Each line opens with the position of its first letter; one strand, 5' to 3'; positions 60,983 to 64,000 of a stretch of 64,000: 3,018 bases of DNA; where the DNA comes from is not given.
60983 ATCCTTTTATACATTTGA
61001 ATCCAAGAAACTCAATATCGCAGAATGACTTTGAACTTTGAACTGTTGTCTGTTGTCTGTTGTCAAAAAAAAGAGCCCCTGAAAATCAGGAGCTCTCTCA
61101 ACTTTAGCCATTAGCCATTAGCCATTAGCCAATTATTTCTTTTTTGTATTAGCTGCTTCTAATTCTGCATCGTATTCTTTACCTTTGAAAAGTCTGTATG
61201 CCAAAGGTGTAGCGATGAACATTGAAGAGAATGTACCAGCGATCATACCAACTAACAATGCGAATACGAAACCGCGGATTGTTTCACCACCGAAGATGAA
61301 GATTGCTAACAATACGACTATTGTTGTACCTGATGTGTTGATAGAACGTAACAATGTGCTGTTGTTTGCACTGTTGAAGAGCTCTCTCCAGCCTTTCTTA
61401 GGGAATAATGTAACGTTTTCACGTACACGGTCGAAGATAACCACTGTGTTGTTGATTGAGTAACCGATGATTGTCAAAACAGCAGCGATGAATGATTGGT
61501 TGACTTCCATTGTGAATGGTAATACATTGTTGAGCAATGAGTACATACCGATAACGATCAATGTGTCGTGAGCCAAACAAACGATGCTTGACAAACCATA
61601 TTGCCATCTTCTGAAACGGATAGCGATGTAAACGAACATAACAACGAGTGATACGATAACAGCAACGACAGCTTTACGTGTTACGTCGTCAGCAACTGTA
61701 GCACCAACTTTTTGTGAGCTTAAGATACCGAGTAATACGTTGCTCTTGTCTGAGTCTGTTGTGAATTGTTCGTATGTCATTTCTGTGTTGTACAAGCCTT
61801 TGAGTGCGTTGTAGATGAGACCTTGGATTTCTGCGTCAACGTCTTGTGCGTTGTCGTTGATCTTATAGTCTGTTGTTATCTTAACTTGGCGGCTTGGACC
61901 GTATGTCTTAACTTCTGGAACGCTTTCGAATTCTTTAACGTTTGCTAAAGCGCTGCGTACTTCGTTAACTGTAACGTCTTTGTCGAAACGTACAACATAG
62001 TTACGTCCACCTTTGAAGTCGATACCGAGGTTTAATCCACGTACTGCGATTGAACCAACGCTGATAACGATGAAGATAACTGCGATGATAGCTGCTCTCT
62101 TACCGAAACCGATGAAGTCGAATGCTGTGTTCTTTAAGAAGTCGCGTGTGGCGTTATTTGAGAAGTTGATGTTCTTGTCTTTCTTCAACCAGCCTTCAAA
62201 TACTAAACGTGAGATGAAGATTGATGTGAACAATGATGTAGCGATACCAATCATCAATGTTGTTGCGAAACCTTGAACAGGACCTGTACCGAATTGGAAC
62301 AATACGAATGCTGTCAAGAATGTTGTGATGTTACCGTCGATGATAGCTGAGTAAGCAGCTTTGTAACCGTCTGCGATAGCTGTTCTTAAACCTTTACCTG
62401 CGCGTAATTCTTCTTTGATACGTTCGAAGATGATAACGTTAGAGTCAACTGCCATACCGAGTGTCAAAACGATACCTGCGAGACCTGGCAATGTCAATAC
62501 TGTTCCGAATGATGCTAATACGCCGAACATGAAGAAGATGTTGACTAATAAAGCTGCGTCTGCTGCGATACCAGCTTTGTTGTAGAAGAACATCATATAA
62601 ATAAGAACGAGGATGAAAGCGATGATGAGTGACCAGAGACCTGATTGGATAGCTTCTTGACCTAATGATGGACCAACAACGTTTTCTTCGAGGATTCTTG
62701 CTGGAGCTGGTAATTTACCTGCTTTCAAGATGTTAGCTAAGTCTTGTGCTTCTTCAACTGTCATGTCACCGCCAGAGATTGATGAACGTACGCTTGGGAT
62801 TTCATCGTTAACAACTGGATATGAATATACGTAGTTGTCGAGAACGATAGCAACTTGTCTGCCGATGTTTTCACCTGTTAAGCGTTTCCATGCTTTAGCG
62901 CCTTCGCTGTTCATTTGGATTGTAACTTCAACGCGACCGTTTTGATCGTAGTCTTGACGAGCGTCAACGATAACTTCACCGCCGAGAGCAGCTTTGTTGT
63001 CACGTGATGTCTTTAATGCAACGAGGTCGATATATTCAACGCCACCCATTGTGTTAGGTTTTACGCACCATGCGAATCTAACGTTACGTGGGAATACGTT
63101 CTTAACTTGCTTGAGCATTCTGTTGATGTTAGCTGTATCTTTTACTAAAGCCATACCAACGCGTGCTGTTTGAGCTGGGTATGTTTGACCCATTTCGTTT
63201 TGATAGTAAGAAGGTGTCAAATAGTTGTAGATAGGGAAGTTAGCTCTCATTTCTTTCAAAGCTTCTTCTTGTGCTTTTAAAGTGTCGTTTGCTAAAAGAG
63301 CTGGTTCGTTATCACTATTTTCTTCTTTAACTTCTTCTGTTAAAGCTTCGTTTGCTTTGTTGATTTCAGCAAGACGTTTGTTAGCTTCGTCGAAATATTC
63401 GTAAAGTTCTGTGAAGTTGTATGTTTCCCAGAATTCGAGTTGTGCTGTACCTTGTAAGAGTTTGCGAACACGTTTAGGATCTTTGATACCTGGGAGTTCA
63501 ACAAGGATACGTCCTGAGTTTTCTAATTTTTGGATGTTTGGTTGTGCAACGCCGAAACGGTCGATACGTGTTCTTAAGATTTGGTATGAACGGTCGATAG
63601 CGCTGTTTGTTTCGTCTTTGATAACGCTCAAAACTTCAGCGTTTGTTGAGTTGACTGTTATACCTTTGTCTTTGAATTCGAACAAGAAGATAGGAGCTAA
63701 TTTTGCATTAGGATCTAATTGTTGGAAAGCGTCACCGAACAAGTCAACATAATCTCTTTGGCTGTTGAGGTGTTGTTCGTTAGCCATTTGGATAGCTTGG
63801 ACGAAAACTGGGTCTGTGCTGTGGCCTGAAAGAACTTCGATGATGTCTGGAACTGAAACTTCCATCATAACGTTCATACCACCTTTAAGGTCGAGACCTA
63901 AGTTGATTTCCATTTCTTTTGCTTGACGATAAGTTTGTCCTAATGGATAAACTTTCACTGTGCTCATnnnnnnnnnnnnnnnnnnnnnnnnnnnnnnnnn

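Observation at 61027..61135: Window-wide class of 8-nt-period 'word' runs at gene boundaries (exemplar: secDF 3' end)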

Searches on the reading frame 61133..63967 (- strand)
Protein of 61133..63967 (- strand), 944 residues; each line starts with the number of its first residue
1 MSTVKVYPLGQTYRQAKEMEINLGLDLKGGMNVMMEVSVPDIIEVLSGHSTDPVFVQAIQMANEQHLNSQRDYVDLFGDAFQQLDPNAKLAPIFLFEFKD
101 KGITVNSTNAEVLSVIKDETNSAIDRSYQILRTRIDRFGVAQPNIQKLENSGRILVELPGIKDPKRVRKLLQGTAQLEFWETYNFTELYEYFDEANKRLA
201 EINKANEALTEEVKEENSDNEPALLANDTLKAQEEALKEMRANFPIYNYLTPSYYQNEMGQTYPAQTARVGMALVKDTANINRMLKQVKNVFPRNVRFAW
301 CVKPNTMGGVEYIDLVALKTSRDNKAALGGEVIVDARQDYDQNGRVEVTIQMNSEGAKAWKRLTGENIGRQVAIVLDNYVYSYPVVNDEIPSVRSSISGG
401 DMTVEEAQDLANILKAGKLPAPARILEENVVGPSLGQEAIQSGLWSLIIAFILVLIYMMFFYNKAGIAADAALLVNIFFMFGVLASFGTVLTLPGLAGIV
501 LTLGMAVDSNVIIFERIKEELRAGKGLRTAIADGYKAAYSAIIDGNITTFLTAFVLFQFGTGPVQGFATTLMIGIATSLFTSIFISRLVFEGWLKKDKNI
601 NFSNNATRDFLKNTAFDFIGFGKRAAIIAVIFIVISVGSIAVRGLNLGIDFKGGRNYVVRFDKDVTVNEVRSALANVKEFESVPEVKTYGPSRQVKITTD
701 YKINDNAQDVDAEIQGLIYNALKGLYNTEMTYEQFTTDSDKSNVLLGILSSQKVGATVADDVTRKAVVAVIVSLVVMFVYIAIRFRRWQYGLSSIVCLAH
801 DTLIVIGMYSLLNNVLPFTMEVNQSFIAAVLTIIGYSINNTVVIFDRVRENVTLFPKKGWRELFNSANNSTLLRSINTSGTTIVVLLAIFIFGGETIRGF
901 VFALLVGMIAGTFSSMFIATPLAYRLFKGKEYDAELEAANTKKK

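Call 8: find_encoding_contigs(protein=window:61133-63967:-, flank=3000, max_places=6)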
Protein window:61133-63967:- (944 aa): no gene with exactly this product is on record in the collection.

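Call 11: find_related_loci(query=window:61133-63967:-, collection=genome_contigs, flank=6000)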
Query window:61133-63967:- (944 aa) in genome_contigs; peptide patterns used: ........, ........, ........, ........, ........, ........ (x = any residue, [..] = any of these).
496 stretches matched a pattern; 416 encode a relative of the query (tblastn E <= 1e-3); the best 80 are kept; 80 distinct loci.
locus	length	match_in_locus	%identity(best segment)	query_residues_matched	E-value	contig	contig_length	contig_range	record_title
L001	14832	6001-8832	97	1-943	0e+0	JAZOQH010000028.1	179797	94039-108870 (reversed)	MAG: Bacteroidales bacterium isolate T1900045569_YK20190263.MAGScoT_cleanbin_000009 SGB_7960_k141_6334512, whole genome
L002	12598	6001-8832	93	1-944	0e+0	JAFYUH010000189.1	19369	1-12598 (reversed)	MAG: Bacteroidales bacterium isolate RGIG7428 Water_buffalos_Colon-1__c886058, whole genome shotgun sequence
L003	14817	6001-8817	93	1-937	0e+0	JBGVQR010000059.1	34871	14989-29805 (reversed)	MAG: Candidatus Limimorpha sp. isolate fecal_MAG_16 fecal_MAG_16_contig_0059, whole genome shotgun sequence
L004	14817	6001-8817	93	1-937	0e+0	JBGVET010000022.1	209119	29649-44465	MAG: Candidatus Limimorpha sp. isolate fecal_MAG_407 fecal_MAG_407_contig_0022, whole genome shotgun sequence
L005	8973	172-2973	93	1-944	0e+0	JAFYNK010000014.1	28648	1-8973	MAG: Bacteroidales bacterium isolate RGIG7249 Water_buffalos_Cecum-3__c88187, whole genome shotgun sequence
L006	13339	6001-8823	92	1-937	0e+0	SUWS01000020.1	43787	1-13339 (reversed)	MAG: Lentimicrobiaceae bacterium isolate SIG104 NODE_4181_length_43787_cov_14.380211, whole genome shotgun sequence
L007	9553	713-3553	90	1-944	0e+0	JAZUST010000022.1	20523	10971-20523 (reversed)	MAG: Bacteroidales bacterium isolate T1900044842_TS20190308.MAGScoT_cleanbin_000012 SGB_2950_k141_409482, whole genome s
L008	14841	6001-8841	91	1-944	0e+0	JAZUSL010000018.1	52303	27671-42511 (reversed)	MAG: Bacteroidales bacterium isolate T1900044846_TS20190312.MAGScoT_cleanbin_000007 SGB_2975_k141_477679, whole genome s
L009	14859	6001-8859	91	1-944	0e+0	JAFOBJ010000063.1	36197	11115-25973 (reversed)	MAG: Bacteroidales bacterium isolate RGIG313 Dairy_cattle_Colon-1__c515616, whole genome shotgun sequence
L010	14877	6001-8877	90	1-944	0e+0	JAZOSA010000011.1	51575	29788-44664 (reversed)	MAG: Bacteroidales bacterium isolate T1900045549_YK20190243.MAGScoT_cleanbin_000011 SGB_7860_k141_2369877, whole genome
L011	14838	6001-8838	90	1-937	0e+0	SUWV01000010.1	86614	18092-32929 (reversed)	MAG: Lentimicrobiaceae bacterium isolate SIG107 NODE_1589_length_86614_cov_15.142287, whole genome shotgun sequence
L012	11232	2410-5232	90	1-937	0e+0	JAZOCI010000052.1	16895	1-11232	MAG: Bacteroidales bacterium isolate T1900044756_TS20190222.MAGScoT_cleanbin_000077 SGB_2284_k141_430430, whole genome s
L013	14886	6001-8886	87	1-937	0e+0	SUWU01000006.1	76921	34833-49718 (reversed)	MAG: Lentimicrobiaceae bacterium isolate SIG106 NODE_1972_length_76921_cov_6.394497, whole genome shotgun sequence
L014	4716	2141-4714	92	1-855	0e+0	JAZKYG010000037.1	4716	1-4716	MAG: Bacteroidales bacterium isolate T1900045104_TC20190098.MAGScoT_cleanbin_000022 SGB_4772_k141_878120, whole genome s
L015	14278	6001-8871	91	1-944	0e+0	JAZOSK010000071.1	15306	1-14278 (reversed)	MAG: Bacteroidales bacterium isolate T1900045543_YK20190237.MAGScoT_cleanbin_000045 SGB_7838_k141_3077088, whole genome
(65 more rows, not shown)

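Call 23: search_protein_families(library=pfam, proteins=[window:61133-63967:-], max_evalue=0.00001)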
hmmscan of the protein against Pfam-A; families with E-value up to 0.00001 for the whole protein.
window:61133-63967:- (944 aa): 5 families
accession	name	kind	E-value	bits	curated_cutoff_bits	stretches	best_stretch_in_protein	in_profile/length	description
PF02355.23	SecD_SecF_C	-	7.1e-81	270.6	20.5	2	748-926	15-186/189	Protein export membrane protein SecD/SecF, C-terminal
PF22599.2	SecDF_P1_head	-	4.6e-28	97.8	27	1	324-421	17-114/114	SecDF, P1 head subdomain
PF21760.3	SecD_1st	-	8.8e-20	70.4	27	1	124-181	1-57/60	Protein translocase subunit SecDF, P1 domain, N-terminal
PF07549.19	Sec_GG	-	6.5e-16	57.7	20.3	1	639-665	2-28/28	SecD/SecF GG Motif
PF00873.25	ACR_tran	-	6.4e-07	27.9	28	1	437-599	327-495/1021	AcrB/AcrD/AcrF family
